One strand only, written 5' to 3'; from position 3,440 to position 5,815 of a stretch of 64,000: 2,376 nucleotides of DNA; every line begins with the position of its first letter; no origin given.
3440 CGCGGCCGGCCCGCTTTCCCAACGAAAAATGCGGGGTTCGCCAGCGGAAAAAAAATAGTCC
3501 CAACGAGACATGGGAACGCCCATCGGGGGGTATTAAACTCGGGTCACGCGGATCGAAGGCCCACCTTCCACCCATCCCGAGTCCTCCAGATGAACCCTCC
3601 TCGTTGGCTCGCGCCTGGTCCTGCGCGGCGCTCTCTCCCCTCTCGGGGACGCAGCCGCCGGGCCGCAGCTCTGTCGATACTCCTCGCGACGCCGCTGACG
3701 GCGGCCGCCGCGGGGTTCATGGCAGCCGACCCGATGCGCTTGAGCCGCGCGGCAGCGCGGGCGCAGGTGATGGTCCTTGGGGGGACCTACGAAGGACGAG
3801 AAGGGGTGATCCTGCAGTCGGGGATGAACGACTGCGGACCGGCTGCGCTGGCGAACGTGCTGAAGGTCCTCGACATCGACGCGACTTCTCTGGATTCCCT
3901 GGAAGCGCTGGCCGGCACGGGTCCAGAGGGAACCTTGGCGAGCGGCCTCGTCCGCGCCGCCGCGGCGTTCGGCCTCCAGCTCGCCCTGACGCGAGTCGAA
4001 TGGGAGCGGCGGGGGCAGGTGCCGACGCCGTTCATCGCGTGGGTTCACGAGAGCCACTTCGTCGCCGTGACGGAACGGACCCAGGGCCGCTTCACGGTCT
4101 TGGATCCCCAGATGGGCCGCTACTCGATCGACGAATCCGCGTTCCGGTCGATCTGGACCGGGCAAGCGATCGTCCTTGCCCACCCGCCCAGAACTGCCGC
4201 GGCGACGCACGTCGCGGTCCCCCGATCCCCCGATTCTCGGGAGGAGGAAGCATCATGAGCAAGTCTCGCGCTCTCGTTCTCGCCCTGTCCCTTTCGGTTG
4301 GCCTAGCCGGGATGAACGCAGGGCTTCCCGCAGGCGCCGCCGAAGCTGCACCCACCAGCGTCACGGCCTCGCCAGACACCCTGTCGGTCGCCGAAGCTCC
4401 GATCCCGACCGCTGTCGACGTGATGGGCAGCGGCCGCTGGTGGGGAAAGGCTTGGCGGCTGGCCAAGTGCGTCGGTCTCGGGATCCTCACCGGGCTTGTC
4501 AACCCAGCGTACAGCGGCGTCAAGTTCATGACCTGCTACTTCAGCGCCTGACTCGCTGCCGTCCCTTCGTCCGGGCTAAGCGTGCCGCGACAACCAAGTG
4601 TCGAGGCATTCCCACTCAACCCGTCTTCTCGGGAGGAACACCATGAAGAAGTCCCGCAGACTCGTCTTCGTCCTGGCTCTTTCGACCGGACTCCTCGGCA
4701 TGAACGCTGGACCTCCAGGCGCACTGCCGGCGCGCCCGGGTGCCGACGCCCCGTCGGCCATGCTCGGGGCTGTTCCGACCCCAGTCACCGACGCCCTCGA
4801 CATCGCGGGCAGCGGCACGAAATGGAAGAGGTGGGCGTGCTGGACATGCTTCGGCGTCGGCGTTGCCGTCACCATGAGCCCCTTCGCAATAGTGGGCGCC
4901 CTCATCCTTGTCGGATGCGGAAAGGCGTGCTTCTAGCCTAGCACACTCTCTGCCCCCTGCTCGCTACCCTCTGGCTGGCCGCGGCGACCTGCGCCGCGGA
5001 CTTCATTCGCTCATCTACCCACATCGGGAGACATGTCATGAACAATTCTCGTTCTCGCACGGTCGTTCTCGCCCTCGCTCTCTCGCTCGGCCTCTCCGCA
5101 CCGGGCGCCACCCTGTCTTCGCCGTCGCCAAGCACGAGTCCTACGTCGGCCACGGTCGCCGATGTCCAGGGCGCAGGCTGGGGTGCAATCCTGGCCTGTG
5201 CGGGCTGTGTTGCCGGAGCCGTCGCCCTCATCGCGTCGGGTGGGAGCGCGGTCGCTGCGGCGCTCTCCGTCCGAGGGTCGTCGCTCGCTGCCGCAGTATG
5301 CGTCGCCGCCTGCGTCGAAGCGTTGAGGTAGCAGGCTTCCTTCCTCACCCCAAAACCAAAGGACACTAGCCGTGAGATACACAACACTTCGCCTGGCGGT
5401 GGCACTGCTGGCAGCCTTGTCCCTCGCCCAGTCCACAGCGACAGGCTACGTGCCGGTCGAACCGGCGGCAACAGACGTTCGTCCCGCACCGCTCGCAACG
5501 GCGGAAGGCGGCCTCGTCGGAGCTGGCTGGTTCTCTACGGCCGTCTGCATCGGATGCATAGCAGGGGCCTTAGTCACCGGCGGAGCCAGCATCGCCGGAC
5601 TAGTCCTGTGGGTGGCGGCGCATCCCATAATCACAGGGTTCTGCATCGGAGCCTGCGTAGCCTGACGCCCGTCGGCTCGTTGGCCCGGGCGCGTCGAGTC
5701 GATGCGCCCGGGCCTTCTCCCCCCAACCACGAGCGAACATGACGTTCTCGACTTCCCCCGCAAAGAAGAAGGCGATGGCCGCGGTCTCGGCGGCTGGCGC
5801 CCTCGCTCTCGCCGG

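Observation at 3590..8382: Bacteriocin-like locus: standalone signal-anchored C39 peptidase translationally coupled to four paralogous Cys-rich G-[SA]-G peptides, plus TlpA-like thioredoxin, membrane protein and ABC transporter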

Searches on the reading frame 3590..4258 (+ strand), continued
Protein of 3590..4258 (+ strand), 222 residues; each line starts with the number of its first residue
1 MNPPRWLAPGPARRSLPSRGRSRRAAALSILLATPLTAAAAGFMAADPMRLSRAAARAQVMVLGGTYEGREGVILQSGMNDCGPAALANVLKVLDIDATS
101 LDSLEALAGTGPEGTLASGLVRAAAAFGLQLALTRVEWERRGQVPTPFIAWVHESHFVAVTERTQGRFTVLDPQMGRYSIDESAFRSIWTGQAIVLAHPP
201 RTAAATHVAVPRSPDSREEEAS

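Call 38: find_related_loci(query=A4, collection=metagenome_contigs, flank=8000)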
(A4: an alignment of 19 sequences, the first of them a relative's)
Query A4 (222 aa) in metagenome_contigs; peptide patterns used: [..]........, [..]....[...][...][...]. (x = any residue, [..] = any of these).
235 stretches matched a pattern; 59 encode a relative of the query (tblastn E <= 1e-3); 59 distinct loci.
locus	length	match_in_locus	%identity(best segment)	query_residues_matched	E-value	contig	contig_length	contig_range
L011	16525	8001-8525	53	23-196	1e-53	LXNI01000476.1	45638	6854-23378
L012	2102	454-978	53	23-196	2e-54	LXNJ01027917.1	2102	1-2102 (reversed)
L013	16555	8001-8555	51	12-196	2e-50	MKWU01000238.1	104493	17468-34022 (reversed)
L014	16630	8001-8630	46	13-219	9e-50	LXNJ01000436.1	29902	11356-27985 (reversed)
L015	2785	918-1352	42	51-195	6e-29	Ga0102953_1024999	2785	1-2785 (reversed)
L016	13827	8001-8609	43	11-212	4e-28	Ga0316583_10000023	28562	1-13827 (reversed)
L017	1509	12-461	44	46-195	3e-26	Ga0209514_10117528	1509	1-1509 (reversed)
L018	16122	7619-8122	42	45-212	2e-22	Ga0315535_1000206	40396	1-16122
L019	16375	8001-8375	32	72-197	2e-17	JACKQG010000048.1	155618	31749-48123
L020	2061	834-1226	33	64-194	1e-13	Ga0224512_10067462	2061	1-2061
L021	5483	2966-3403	32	70-212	2e-11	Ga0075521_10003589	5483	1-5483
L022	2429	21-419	31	61-194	2e-11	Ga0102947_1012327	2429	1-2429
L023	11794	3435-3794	33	76-196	4e-11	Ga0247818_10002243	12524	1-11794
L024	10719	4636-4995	33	76-196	4e-11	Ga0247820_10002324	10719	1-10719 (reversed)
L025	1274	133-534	31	63-189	5e-11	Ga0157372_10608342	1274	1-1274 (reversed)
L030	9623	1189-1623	29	70-219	5e-10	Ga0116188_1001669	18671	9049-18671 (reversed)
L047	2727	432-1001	28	32-205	2e-6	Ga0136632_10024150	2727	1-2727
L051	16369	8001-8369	31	73-189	4e-6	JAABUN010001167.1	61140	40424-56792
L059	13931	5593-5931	35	74-176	2e-5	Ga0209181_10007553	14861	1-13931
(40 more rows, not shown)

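Call 88: list_cluster_members(proteins=[P0009, P0016, P0013, P0012, P0028, P0038, P0048, P0077])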
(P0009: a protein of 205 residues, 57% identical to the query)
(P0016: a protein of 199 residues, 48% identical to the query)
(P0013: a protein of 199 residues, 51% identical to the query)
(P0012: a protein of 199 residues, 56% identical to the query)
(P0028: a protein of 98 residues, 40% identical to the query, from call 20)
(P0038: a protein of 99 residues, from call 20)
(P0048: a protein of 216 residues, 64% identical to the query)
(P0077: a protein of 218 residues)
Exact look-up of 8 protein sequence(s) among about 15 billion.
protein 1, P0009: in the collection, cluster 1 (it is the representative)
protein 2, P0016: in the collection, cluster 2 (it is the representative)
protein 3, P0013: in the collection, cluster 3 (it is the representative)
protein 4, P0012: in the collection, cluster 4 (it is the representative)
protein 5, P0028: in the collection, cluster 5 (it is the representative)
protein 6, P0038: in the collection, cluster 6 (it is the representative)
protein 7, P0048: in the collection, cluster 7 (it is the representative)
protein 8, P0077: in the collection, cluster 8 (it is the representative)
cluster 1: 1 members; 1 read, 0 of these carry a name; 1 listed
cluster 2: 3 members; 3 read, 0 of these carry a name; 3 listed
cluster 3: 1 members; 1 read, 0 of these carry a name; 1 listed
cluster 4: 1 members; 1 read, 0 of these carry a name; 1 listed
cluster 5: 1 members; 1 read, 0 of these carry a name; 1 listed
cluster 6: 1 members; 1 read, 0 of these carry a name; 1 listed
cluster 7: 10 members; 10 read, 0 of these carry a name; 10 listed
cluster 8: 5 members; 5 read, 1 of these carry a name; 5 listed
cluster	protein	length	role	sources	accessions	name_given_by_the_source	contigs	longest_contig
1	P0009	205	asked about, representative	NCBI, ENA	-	-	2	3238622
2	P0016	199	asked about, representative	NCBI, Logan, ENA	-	-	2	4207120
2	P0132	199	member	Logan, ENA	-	-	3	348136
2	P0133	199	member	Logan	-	-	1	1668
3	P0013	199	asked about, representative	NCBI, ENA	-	-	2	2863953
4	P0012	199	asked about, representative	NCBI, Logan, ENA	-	-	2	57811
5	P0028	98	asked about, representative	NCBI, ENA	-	-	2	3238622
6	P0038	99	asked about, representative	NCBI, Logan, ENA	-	-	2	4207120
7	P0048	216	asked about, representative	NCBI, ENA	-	-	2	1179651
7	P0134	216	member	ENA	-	-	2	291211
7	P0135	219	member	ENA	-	-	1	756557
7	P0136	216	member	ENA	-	-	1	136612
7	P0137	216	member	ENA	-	-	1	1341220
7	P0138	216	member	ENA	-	-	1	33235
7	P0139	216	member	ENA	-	-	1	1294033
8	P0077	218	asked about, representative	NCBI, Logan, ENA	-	-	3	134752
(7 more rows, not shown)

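Call 93: search_protein_families(library=ncbifam, max_evalue=0.01, proteins=[L051:7508-7864:+, L051:7935-8525:+, L047:212-412:+, L047:432-1088:+, L059:5177-5455:+, L059:5452-6048:+, L030:2151-2441:+, L030:1006-1644:+, L030:4985-5662:+])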
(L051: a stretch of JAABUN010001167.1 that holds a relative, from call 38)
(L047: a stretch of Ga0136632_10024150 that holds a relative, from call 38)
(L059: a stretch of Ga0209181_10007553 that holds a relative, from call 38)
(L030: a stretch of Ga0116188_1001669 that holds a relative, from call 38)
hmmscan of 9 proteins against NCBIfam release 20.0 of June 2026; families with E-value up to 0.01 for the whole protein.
L051:7508-7864:+ (118 aa): 0 families

L051:7935-8525:+ (196 aa): 6 families
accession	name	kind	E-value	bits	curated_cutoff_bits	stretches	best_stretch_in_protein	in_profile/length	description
TIGR01193.1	bacteriocin_ABC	subfamily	1.4e-08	33.7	523.85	1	28-145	3-121/708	peptide cleavage/export ABC transporter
NF058616.2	C39_FapD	equivalog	1.7e-06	27.5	330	1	22-145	44-171/224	fibril amyloid maturation endopeptidase FapD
NF045998.1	cleave_ABC_plasm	equivalog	0.00017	20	500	1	26-142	2-118/673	Mbov_0121 family peptidase domain-containing ABC transporter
TIGR03796.1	NHLM_micro_ABC1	equivalog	0.00025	19.4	853.3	1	26-141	7-115/710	NHLP family bacteriocin export ABC transporter peptidase/permease/ATPase subunit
NF033920.0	C39_PA2778_fam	equivalog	0.00096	18.6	150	1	29-181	12-167/255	PA2778 family cysteine peptidase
NF050078.1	pilus_FilB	exception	0.003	17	475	1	23-145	63-190/277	putative pilus system C39 family peptidase FilB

L047:212-412:+ (66 aa): 0 families

L047:432-1088:+ (218 aa): 6 families
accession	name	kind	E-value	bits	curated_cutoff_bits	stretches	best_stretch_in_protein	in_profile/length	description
TIGR03796.1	NHLM_micro_ABC1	equivalog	4.4e-11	41.7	853.3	1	46-164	5-115/710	NHLP family bacteriocin export ABC transporter peptidase/permease/ATPase subunit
NF050078.1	pilus_FilB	exception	3.9e-09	36.3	475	1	41-168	59-190/277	putative pilus system C39 family peptidase FilB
NF058616.2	C39_FapD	equivalog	5.2e-08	32.4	330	1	44-193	44-190/224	fibril amyloid maturation endopeptidase FapD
NF033920.0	C39_PA2778_fam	equivalog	8.3e-07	28.7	150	1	51-196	12-159/255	PA2778 family cysteine peptidase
TIGR01193.1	bacteriocin_ABC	subfamily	5.5e-05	21.9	523.85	1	50-168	3-121/708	peptide cleavage/export ABC transporter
NF045998.1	cleave_ABC_plasm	equivalog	0.0038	15.6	500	1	48-165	2-118/673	Mbov_0121 family peptidase domain-containing ABC transporter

L059:5177-5455:+ (92 aa): 1 family
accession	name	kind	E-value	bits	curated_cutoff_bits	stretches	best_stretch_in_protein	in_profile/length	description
NF004441.0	PRK05777.1-4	equivalog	0.0044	15.7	477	1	9-90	98-177/524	NADH-quinone oxidoreductase subunit NuoN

L059:5452-6048:+ (198 aa): 3 families
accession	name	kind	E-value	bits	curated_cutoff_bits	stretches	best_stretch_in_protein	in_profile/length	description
NF033920.0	C39_PA2778_fam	equivalog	4.8e-10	39.3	150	1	53-191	12-152/255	PA2778 family cysteine peptidase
TIGR01193.1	bacteriocin_ABC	subfamily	5.5e-08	31.8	523.85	1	50-157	1-103/708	peptide cleavage/export ABC transporter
TIGR03796.1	NHLM_micro_ABC1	equivalog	1.3e-07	30.2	853.3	1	48-163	5-109/710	NHLP family bacteriocin export ABC transporter peptidase/permease/ATPase subunit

L030:2151-2441:+ (96 aa): 0 families

L030:1006-1644:+ (212 aa): 2 families
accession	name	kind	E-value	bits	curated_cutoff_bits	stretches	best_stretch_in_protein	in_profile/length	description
TIGR03796.1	NHLM_micro_ABC1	equivalog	9.3e-07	27.4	853.3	1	65-194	4-132/710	NHLP family bacteriocin export ABC transporter peptidase/permease/ATPase subunit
NF033920.0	C39_PA2778_fam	equivalog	0.0074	15.7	150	0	72-119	13-61/255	PA2778 family cysteine peptidase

L030:4985-5662:+ (225 aa): 0 families

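Call 94: search_protein_families(library=pfam, max_evalue=0.01, proteins=[L051:7508-7864:+, L051:7935-8525:+, L047:212-412:+, L047:432-1088:+, L059:5177-5455:+, L059:5452-6048:+, L030:2151-2441:+, L030:1006-1644:+, L030:4985-5662:+])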
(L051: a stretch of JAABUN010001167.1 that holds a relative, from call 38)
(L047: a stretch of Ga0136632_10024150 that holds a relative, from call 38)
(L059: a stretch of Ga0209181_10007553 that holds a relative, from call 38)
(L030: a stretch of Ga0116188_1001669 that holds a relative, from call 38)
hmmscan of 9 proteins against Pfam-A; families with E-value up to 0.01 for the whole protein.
L051:7508-7864:+ (118 aa): 0 families

L051:7935-8525:+ (196 aa): 1 family
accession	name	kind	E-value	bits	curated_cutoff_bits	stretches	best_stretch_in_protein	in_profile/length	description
PF03412.21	Peptidase_C39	-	6.8e-17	62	22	1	23-145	4-121/133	Peptidase C39 family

L047:212-412:+ (66 aa): 0 families

L047:432-1088:+ (218 aa): 1 family
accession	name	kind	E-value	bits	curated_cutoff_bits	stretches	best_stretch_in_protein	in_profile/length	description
PF03412.21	Peptidase_C39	-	4.7e-18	65.7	22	1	45-168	4-121/133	Peptidase C39 family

L059:5177-5455:+ (92 aa): 0 families

L059:5452-6048:+ (198 aa): 3 families
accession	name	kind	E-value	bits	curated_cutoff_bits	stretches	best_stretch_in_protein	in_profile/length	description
PF03412.21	Peptidase_C39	-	1.1e-14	54.9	22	1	46-173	3-121/133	Peptidase C39 family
PF13529.12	Peptidase_C39_2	-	9.9e-08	33.1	24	1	45-158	3-143/143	Peptidase_C39 like family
PF12385.14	Peptidase_C70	-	0.0021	18.4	19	1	112-160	81-126/141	Papain-like cysteine protease AvrRpt2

L030:2151-2441:+ (96 aa): 0 families

L030:1006-1644:+ (212 aa): 1 family
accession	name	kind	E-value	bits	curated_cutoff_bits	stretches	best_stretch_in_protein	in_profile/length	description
PF03412.21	Peptidase_C39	-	2.2e-14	53.8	22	1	66-191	5-131/133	Peptidase C39 family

L030:4985-5662:+ (225 aa): 0 families

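Call 95: find_related_loci(query=A4, collection=viral_contigs, flank=5000)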
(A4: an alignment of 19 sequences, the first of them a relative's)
Query A4 (222 aa) in viral_contigs; peptide patterns used: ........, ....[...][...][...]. (x = any residue, [..] = any of these).
22 stretches matched a pattern, but none encodes a relative of the query by tblastn (E <= 1e-3).
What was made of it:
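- It is not found on viral contigs (call 95).
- Tried and rejected: A viral-contig scan for the C39 family found nothing (call 95).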

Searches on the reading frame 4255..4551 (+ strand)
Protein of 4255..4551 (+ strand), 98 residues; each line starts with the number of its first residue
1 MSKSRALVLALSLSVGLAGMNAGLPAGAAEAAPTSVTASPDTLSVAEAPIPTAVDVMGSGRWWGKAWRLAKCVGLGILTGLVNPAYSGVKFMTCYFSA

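Call 3: search_protein_families(library=pfam, max_evalue=0.1, proteins=[window:4255-4551:+])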
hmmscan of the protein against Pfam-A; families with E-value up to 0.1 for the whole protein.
window:4255-4551:+ (98 aa): 0 families

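Call 5: search_protein_families(library=ncbifam, max_evalue=0.1, proteins=[window:4255-4551:+])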
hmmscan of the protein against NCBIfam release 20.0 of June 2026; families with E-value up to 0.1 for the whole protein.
window:4255-4551:+ (98 aa): 0 families

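Call 20: find_homologous_proteins(query=A2, max_evalue=0.001)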
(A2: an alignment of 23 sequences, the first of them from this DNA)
Query A2 (23 sequences) (98 aa, profile of the alignment): 17 proteins with E <= 0.001 among 6501 candidates.
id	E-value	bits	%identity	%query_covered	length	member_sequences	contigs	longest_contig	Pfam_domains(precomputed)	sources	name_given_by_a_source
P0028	9.5e-17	79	40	20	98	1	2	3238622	-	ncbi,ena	-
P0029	9.6e-17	79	98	100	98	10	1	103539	-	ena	-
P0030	1.1e-13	69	27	38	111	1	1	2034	-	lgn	-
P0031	4.1e-9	54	-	-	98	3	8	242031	-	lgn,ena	-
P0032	5.7e-9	54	-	-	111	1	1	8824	-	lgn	-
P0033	2.4e-8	52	-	-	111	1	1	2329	-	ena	-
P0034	3.3e-8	52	51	99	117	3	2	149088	-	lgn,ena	-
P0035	4.4e-8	51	60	10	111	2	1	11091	-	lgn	-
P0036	4.8e-8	51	52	99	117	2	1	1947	-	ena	-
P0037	7.0e-8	50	53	99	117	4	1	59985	-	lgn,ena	-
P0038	9.8e-8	50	-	-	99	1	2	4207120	-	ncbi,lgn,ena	-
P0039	2.1e-7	49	60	10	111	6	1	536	-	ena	-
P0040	2.5e-6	45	43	14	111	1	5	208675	-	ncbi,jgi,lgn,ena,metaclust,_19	metaclust:\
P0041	4.0e-6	45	60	99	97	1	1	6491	-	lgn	-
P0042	1.0e-5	44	-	-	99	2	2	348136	-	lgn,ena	-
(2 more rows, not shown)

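Call 26: search_protein_families(library=pfam, max_evalue=10, proteins=[window:4255-4551:+])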
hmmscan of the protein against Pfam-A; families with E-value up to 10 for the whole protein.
window:4255-4551:+ (98 aa): 0 families

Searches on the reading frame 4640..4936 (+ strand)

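Call 3: search_protein_families(library=pfam, max_evalue=0.1, proteins=[window:4640-4936:+])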
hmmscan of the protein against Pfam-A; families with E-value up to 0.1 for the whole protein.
window:4640-4936:+ (98 aa): 1 family
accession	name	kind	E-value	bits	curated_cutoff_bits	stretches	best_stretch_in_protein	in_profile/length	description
PF19650.4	DUF6153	-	0.0029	18.8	27.7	1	11-87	1-80/116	Family of unknown function (DUF6153)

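Call 5: search_protein_families(library=ncbifam, max_evalue=0.1, proteins=[window:4640-4936:+])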
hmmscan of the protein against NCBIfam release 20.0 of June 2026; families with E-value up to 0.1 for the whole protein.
window:4640-4936:+ (98 aa): 0 families

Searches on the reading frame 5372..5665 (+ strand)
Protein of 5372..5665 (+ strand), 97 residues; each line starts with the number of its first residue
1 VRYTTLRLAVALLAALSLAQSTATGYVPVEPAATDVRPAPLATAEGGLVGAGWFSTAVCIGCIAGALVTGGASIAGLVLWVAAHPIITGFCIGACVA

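Call 3: search_protein_families(library=pfam, max_evalue=0.1, proteins=[window:5372-5665:+])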
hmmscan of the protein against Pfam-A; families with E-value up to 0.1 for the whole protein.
window:5372-5665:+ (97 aa): 0 families

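Call 5: search_protein_families(library=ncbifam, max_evalue=0.1, proteins=[window:5372-5665:+])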
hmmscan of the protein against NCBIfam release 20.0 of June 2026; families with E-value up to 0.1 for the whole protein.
window:5372-5665:+ (97 aa): 0 families

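Call 26: search_protein_families(library=pfam, max_evalue=10, proteins=[window:5372-5665:+])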
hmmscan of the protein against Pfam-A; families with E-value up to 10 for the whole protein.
window:5372-5665:+ (97 aa): 0 families

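Call 63: predict_structure(alignment_id=A7)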
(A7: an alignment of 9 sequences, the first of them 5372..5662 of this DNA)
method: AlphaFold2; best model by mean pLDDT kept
length: 97 residues; sequences in the alignment: 9
mean_pLDDT: 63.3   pTM: 0.40
mean pLDDT of the five models: 63.3, 62.6, 62.2, 58.8, 56.7
residues with pLDDT >= 90: 0; 70-90: 46; 50-70: 22; < 50: 29
segments of 3 or more residues with pLDDT < 50: 23-50
pLDDT, mean of each block of 10 residues (from residue 1): 61 67 45 39 43 72 81 76 79 75
secondary structure, 60 per line:
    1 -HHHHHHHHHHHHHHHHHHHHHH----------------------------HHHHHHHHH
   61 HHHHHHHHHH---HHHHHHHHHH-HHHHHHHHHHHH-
elements in order: H2-23 H52-70 H74-83 H85-96
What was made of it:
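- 5372..5665 (+): Precursor peptide P4 (97 aa, GTG start). It has GLVGA|G and a 46-aa core with CIGC...CIGAC. The AlphaFold2 model shows a signal helix at 2-23, a disordered spacer at 23-50, and core helices at 52-70, 74-83 and 85-96 with pLDDT 72-81 (call 63).
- AlphaFold2 places the start of the structured core right after the motif and leaves the spacer disordered (call 63). The cores are helical and hydrophobic in the AlphaFold2 model (call 63).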

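Call 67: fold_search(model_id=the predicted structure, library=pdb)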
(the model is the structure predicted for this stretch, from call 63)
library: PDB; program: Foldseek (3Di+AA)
matches with E <= 10: 3; with E <= 0.001: 0
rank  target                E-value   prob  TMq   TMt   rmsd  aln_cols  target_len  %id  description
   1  7qhm_J                6.0e+00  0.07  0.26  0.25  10.7        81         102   20  Cytochrome bcc-aa3 supercomplex (respiratory supercomplex III2/IV2) from Corynebacterium glutamicum (stigmatellin and  (released 2022-05-18)
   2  7qho_J                9.8e+00  0.05  0.27  0.27  11.5        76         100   20  Cytochrome bcc-aa3 supercomplex (respiratory supercomplex III2/IV2) from Corynebacterium glutamicum (as isolated) (released 2022-05-18)
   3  9uh3_H                9.8e+00  0.03  0.22  0.17  12.2        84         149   25  PSI-9 FCPI supercomplex from haptophyte Chrysotila roscoffensis (released 2026-04-01)
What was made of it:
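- Tried and rejected: Foldseek of the P4 model against the PDB gave no significant match (call 67).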
